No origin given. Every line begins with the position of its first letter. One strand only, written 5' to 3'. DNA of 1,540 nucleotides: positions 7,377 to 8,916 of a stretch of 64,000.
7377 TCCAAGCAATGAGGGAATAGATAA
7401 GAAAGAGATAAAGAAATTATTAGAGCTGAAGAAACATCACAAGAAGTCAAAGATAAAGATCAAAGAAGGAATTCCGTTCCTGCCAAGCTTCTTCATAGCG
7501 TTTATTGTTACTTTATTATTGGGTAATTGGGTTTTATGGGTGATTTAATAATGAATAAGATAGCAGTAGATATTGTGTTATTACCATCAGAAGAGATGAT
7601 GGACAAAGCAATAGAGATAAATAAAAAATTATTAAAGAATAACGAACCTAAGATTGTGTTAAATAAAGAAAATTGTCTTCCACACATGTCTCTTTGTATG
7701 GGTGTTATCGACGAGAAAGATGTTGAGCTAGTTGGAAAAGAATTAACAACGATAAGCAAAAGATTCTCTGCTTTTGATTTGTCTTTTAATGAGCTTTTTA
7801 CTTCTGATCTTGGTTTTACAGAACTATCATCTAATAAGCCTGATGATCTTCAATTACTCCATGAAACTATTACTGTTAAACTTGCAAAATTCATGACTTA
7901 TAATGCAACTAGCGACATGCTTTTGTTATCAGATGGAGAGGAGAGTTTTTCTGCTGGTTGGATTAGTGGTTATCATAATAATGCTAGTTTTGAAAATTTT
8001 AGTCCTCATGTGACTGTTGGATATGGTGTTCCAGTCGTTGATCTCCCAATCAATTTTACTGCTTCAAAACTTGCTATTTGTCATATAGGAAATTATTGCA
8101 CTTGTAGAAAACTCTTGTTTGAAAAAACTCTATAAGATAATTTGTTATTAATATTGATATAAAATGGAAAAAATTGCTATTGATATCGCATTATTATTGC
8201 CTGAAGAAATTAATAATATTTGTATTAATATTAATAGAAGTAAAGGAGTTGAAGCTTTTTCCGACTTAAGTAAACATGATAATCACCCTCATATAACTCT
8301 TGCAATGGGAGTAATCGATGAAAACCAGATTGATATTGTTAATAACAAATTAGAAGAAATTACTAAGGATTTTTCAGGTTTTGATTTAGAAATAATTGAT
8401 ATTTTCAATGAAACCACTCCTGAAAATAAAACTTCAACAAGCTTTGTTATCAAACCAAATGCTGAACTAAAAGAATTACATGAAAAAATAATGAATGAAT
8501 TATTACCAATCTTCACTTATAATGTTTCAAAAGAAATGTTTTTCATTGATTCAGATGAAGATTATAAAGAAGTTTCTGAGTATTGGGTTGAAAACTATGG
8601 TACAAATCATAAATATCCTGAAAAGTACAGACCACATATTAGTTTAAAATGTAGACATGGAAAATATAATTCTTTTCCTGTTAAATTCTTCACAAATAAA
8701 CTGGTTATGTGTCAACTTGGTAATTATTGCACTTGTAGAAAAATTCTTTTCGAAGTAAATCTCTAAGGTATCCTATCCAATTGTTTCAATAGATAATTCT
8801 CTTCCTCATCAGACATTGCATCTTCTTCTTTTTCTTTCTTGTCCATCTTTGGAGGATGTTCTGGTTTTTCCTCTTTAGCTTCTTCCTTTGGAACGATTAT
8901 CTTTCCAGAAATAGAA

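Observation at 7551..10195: Convergent cluster of two 2H-phosphoesterase paralogs and two HIT-fold paralogs with altered catalytic histidines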

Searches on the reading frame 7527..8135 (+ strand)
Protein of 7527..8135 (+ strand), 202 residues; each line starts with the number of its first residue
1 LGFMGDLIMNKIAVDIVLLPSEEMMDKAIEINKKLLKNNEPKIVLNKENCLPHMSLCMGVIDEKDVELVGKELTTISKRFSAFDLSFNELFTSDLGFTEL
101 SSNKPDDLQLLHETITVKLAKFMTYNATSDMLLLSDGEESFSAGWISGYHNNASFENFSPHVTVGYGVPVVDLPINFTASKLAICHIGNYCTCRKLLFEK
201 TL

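Call 3: search_protein_families(library=pfam, proteins=[window:7527-8135:+], max_evalue=1)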
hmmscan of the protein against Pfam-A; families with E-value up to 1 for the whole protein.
window:7527-8135:+ (202 aa): 1 family
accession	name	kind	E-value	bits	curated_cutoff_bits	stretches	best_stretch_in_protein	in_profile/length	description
PF13563.12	2_5_RNA_ligase2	-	0.00053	20.5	27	1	52-170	26-119/152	2'-5' RNA ligase superfamily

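Call 4: search_protein_families(library=ncbifam, proteins=[window:7527-8135:+], max_evalue=1)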
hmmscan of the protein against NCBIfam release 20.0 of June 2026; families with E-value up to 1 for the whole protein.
window:7527-8135:+ (202 aa): 1 family
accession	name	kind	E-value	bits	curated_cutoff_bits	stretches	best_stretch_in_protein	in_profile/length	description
TIGR02258.1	2_5_ligase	equivalog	0.063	13.2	65.7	0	20-92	9-80/180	RNA 2',3'-cyclic phosphodiesterase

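Call 43: search_protein_families(library=padloc, proteins=[window:7551-8135:+], max_evalue=0.1)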
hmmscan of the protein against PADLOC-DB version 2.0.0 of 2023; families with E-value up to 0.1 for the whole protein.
window:7551-8135:+ (194 aa): 0 families

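Call 44: search_protein_families(library=phrogs, proteins=[window:7551-8135:+], max_evalue=0.1)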
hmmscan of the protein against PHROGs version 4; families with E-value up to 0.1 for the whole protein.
window:7551-8135:+ (194 aa): 0 families

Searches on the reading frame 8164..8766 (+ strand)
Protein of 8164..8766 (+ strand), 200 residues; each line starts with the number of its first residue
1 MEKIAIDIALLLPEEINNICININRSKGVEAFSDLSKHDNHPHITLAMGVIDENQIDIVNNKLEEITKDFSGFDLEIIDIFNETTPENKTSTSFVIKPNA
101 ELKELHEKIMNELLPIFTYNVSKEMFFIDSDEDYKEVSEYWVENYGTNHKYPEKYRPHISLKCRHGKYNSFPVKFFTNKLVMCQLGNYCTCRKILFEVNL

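Call 3: search_protein_families(library=pfam, proteins=[window:8164-8766:+], max_evalue=1)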
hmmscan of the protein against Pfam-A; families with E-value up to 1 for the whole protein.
window:8164-8766:+ (200 aa): 5 families
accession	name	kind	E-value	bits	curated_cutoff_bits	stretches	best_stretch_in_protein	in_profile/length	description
PF13563.12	2_5_RNA_ligase2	-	1e-05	26.1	27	1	38-116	22-98/152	2'-5' RNA ligase superfamily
PF02834.22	LigT_PEase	-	0.0014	19.2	23.3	1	38-77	31-71/87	LigT like Phosphoesterase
PF23474.1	Acb1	-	0.0038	17.4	27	1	142-181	90-128/144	Anti-CBASS protein Acb1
PF05440.17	MtrB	-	0.11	13.4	27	1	46-95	14-63/94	Tetrahydromethanopterin S-methyltransferase subunit B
PF19456.4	MobI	-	0.24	12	26.6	1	136-181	8-52/116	MobI protein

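Call 4: search_protein_families(library=ncbifam, proteins=[window:8164-8766:+], max_evalue=1)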
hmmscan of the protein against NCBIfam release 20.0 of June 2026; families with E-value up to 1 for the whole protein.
window:8164-8766:+ (200 aa): 2 families
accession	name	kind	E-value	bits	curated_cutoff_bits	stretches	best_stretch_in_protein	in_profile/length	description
TIGR02258.1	2_5_ligase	equivalog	1.3e-06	28.5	65.7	1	8-114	5-110/180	RNA 2',3'-cyclic phosphodiesterase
NF010223.0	PRK13679.1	equivalog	0.00024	21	129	1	41-114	32-104/170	hypothetical protein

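Call 9: find_homologous_proteins(query=window:8164-8766:+)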
Query window:8164-8766:+ (200 aa): 96 proteins with E <= 0.001 among 335 candidates.
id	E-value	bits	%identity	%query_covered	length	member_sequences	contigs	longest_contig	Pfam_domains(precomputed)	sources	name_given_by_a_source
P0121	1.9e-130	450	100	100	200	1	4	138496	PF13563.13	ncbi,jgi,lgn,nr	ncbi:hypothetical protein HQ533_03970 [Candidatus Woesearchaeota archaeon]|nr:hypothetical protein [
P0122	2.2e-82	294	64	100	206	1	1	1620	PF13563.13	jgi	jgi:hypothetical protein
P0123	1.4e-76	275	62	100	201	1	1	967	PF13563.13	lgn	-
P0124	2.5e-76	274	61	100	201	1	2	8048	-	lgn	-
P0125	7.5e-76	272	64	98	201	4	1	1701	PF13563.13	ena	-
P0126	1.3e-75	271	64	98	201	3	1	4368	-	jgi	-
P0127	1.1e-74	268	63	98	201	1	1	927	PF13563.13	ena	-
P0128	2.4e-74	267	58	98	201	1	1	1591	PF02834.23,PF13563.13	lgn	-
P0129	4.2e-74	267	62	98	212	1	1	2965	PF13563.13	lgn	-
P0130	5.1e-74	266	63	98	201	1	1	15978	-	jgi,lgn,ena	-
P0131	5.5e-74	266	59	100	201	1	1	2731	PF13563.13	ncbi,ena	-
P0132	5.6e-74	266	64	98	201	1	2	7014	-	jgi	-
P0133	9.0e-74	266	62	98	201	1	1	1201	-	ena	-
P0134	6.7e-73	263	63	98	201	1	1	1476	-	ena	-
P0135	1.7e-72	261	62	98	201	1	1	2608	PF13563.13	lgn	-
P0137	8.9e-70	252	55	100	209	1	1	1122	PF13563.13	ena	-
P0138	1.5e-69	252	59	98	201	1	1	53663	-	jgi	jgi:hypothetical protein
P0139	9.5e-64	233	54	100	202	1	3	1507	PF13563.13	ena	-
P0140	2.4e-63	232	58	100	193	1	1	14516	PF13563.13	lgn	-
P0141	9.1e-60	220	53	99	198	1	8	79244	-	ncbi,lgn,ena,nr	ncbi:2'-5' RNA ligase family protein [archaeon]|nr:2'-5' RNA ligase family protein [archaeon] MBL705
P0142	6.1e-59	217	52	99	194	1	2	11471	PF13563.13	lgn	-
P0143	1.2e-57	213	52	100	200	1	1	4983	PF02834.23,PF13563.13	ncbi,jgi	-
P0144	2.5e-55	205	48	100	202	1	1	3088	PF13563.13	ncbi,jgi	jgi:hypothetical protein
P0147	1.8e-45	173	43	100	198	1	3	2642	PF13563.13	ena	-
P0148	6.5e-45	171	41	100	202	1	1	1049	PF13563.13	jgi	jgi:hypothetical protein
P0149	9.9e-45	171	46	98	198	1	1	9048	PF13563.13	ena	-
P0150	3.0e-41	159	42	99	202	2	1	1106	PF13563.13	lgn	-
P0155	3.3e-35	140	41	99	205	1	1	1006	PF02834.23,PF13563.13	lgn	-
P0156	1.8e-34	137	40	100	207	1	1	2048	PF02834.23,PF13563.13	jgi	jgi:hypothetical protein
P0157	3.2e-34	136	39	99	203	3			PF13563.13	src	-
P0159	1.0e-33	135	39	99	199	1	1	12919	PF02834.23,PF13563.13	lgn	-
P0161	2.8e-33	133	40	100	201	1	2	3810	PF13563.13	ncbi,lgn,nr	ncbi:MAG: 2'-5' RNA ligase family protein [Nanoarchaeota archaeon]|nr:2'-5' RNA ligase family protei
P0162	4.2e-33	133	41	100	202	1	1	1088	PF13563.13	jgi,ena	-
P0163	6.4e-33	132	39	100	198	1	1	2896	PF13563.13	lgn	-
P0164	1.3e-32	131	39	98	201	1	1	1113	PF13563.13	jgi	-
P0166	7.2e-32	129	39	98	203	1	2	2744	PF02834.23,PF13563.13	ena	-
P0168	1.1e-31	128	42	99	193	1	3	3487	PF13563.13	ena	-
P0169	1.3e-31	128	37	99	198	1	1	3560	PF13563.13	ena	-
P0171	5.8e-31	126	38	100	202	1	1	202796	-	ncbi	-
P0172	5.9e-31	126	39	100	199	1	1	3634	PF13563.13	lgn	-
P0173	1.9e-28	118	38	100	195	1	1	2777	PF02834.23,PF13563.13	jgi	-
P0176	2.7e-28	117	37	100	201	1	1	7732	PF13563.13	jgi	-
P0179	4.1e-28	117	40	100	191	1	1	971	PF02834.23,PF13563.13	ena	-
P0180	4.7e-28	116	35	100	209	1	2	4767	PF13563.13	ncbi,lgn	-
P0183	2.1e-27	114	40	100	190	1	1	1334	PF05213.19,PF13563.13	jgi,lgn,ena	-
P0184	3.0e-27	114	39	100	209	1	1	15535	PF13563.13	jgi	jgi:2'-5' RNA ligase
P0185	4.6e-27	113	35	100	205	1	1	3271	PF13563.13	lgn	-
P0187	1.3e-26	112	33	100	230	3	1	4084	PF13563.13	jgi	-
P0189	3.3e-26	110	39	100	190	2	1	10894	PF13563.13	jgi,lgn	jgi:2'-5' RNA ligase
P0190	4.6e-26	110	34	99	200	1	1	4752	PF13563.13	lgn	-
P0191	6.2e-26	109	37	100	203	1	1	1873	PF13563.13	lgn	-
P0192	1.5e-25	108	39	100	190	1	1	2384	PF13563.13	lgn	-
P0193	1.6e-25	108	36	98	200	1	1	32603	PF13563.13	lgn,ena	-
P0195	5.8e-24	103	34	100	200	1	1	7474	PF13563.13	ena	-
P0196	1.0e-23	102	35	100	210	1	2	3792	PF13563.13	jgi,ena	-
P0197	1.0e-23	102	32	100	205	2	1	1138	PF13563.13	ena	-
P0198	4.8e-23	100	37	99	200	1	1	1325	PF13563.13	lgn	-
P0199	5.2e-23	100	36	100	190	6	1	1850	PF05213.19,PF13563.13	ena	-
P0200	6.6e-23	100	37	100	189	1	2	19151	PF13563.13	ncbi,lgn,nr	ncbi:2'-5' RNA ligase family protein [Patescibacteria group bacterium]|nr:2'-5' RNA ligase family pr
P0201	1.3e-22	99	33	99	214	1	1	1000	PF13563.13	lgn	-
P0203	2.2e-22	98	32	83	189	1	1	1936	PF13563.13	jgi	jgi:hypothetical protein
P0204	6.9e-22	96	32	100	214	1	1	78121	PF13563.13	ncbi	-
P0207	2.4e-20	91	33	98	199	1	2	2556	PF13563.13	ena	-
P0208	1.0e-18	86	32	97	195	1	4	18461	PF13563.13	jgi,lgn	-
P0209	1.1e-18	86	30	97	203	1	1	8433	PF02834.23,PF13563.13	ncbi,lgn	-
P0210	1.0e-17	83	33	100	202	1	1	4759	PF13563.13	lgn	-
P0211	3.9e-16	77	32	100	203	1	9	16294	PF02834.23,PF13563.13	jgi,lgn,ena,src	-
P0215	7.1e-12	64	31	100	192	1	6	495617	PF13563.13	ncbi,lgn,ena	ncbi:MAG: hypothetical protein AAB669_02120 [Patescibacteria group bacterium]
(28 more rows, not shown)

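Call 14: search_solved_structures(query=window:8164-8766:+, show_alignments=2, max_evalue=10)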
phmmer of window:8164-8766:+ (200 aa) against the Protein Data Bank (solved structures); distinct sequences matched with E-value up to 10: 1.
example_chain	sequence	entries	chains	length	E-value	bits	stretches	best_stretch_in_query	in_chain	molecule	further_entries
7t26_A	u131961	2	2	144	0.053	16.5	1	114-169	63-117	Acb1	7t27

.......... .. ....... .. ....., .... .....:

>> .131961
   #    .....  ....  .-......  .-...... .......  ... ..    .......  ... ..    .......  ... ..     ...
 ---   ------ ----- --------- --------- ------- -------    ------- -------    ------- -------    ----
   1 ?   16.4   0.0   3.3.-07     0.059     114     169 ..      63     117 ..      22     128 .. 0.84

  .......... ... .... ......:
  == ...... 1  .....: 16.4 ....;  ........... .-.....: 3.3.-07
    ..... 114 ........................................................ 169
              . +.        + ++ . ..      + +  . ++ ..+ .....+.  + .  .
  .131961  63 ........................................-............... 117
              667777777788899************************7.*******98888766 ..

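Call 20: find_encoding_contigs(protein=P0141, flank=5000, max_places=3)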
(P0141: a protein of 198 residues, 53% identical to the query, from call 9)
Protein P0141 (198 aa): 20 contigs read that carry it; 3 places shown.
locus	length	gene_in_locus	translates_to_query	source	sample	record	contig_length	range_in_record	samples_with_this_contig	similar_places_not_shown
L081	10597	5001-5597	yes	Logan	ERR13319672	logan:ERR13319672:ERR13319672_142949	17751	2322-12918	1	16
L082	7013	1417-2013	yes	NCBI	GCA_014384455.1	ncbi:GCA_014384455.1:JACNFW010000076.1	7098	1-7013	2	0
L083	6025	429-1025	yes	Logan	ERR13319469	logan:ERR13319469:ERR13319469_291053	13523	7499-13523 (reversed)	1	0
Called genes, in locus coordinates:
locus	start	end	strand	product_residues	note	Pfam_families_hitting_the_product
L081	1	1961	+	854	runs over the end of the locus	PF00912:Transgly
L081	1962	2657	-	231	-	PF01255:Prenyltransf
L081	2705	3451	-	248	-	-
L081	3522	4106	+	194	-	-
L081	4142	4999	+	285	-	PF01478:Peptidase_A24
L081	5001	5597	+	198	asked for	-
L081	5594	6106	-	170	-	PF01230:HIT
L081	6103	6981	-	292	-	PF11969:DcpS_C, PF01230:HIT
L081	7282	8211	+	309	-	PF04014:MazE_antitoxin (weak)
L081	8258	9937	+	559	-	PF23613:ELP3_N (weak), PF04055:Radical_SAM, PF16199:Radical_SAM_C, PF00583:Acetyltransf_1 (weak), PF13673:Acetyltransf_10 (weak)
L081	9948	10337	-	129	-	-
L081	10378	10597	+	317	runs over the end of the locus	PF17125:Methyltr_RsmF_N, PF01728:FtsJ (weak), PF01189:Methyltr_RsmB-F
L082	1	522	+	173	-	?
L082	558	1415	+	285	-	PF01478:Peptidase_A24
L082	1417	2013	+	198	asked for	-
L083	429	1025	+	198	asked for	-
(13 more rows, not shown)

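Call 21: find_encoding_contigs(protein=P0138, flank=5000, max_places=2)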
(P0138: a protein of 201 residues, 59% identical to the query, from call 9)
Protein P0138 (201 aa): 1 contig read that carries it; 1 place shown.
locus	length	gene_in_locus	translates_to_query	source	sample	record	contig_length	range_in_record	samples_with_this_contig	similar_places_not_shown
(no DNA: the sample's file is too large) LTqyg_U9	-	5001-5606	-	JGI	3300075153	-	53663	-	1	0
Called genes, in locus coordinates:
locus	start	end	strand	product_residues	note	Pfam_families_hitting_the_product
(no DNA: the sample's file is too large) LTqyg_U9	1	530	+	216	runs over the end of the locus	PF01351:RNase_HII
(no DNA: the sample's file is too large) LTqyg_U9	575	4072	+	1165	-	PF02463:SMC_N, PF13175:AAA_15 (weak), PF13304:AAA_21 (weak), PF13476:AAA_23, PF14932:HAUS-augmin3 (weak), PF06470:SMC_hinge, PF13304:AAA_21 (weak)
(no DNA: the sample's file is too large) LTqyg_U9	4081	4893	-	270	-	-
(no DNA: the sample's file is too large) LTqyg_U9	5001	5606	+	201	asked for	-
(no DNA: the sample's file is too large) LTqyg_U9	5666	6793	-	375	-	PF13439:Glyco_transf_4, PF00534:Glycos_transf_1, PF13692:Glyco_trans_1_4, PF13524:Glyco_trans_1_2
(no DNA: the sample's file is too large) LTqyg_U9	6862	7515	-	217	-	PF02585:PIG-L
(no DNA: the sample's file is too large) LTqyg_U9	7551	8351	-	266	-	-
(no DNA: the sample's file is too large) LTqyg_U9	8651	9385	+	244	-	PF13936:HTH_38 (weak), PF14528:LAGLIDADG_3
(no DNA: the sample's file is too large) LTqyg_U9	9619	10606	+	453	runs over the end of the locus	PF01656:CbiA (faint), PF02881:SRP54_N, PF00448:SRP54, PF02978:SRP_SPB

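Call 22: find_encoding_contigs(protein=P0171, flank=5000, max_places=2)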
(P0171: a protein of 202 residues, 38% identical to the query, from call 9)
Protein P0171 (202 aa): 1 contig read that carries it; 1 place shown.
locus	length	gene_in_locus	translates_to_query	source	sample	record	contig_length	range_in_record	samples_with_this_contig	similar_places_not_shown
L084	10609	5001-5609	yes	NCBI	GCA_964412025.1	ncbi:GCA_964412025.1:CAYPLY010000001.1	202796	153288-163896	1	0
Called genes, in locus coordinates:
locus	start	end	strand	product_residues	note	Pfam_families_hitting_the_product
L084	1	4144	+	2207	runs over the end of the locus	PF05048:NosD (weak), PF13229:Beta_helix, PF05048:NosD, PF13229:Beta_helix, PF05048:NosD, PF19077:Big_13 (weak), PF09811:Yae1_N (faint)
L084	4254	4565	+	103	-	-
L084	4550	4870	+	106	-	-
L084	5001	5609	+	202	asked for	-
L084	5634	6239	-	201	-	PF02457:DAC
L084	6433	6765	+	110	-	-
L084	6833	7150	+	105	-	-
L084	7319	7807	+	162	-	-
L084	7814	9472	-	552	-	PF03483:B3_4 (weak), PF03484:B5, PF17759:tRNA_synthFbeta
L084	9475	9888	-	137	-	PF11969:DcpS_C, PF01230:HIT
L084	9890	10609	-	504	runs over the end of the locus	PF01409:tRNA-synt_2d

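Call 24: find_related_loci(query=A2, collection=metagenome_contigs, flank=5000)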
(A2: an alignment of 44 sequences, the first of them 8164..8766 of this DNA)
Query A2 (200 aa) in metagenome_contigs; peptide patterns used: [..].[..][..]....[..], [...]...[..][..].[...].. (x = any residue, [..] = any of these).
600 stretches matched a pattern (row limit reached: there are more); 548 encode a relative of the query (tblastn E <= 1e-3); the best 80 are kept; 80 distinct loci.
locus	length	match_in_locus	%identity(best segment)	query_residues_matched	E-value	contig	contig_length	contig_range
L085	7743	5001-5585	63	1-195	6e-80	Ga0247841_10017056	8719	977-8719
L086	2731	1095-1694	59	1-200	3e-80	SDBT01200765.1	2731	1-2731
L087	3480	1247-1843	60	1-200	2e-79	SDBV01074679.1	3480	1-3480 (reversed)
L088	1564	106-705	46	1-200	5e-65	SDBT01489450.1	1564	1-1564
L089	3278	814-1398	46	3-200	5e-54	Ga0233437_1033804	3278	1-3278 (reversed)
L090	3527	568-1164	45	1-200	9e-53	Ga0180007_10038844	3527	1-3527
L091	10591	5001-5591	46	1-200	6e-49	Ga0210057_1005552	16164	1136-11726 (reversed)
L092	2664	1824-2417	39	3-200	3e-44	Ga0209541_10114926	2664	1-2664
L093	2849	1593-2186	39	3-200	4e-44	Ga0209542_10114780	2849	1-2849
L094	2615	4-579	42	3-200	1e-43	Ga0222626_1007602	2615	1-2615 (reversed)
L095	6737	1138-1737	41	1-200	5e-43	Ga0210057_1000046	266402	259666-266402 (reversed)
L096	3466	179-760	41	1-195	2e-42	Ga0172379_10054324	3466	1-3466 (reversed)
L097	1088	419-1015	41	1-200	9e-44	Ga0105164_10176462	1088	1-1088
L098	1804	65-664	40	1-200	6e-42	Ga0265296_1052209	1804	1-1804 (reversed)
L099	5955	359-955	37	1-200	2e-40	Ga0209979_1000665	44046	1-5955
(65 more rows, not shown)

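Call 40: predict_structure(alignment_id=A2)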
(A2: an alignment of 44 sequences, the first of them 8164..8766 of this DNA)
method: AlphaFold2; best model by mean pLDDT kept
length: 200 residues; sequences in the alignment: 44
mean_pLDDT: 96.8   pTM: 0.92
mean pLDDT of the five models: 96.8, 96.5, 96.4, 96.0, 95.5
residues with pLDDT >= 90: 199; 70-90: 1; 50-70: 0; < 50: 0
segments of 3 or more residues with pLDDT < 50: none
pLDDT, mean of each block of 10 residues (from residue 1): 96 98 97 94 97 98 98 98 95 98 98 96 95 94 95 96 97 98 97 97
secondary structure, 60 per line:
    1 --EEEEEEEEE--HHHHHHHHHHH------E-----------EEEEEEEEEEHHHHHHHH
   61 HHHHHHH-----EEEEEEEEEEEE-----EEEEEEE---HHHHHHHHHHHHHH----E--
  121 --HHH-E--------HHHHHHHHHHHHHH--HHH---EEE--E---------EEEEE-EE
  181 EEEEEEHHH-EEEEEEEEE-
elements in order: E3-11 H14-24 E43-52 H53-67 E73-84 E90-96 H100-113 H136-149 E158-160 E173-177 E179-186 E191-199

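Call 43: search_protein_families(library=padloc, proteins=[window:8164-8766:+], max_evalue=0.1)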
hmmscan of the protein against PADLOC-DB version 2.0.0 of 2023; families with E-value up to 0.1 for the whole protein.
window:8164-8766:+ (200 aa): 0 families

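Call 44: search_protein_families(library=phrogs, proteins=[window:8164-8766:+], max_evalue=0.1)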
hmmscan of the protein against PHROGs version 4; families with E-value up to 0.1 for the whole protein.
window:8164-8766:+ (200 aa): 1 family
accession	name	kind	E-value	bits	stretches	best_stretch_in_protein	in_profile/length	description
phrog_755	-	DNA, RNA and nucleotide metabolism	0.0032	18.1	1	133-173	91-130/156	RNA ligase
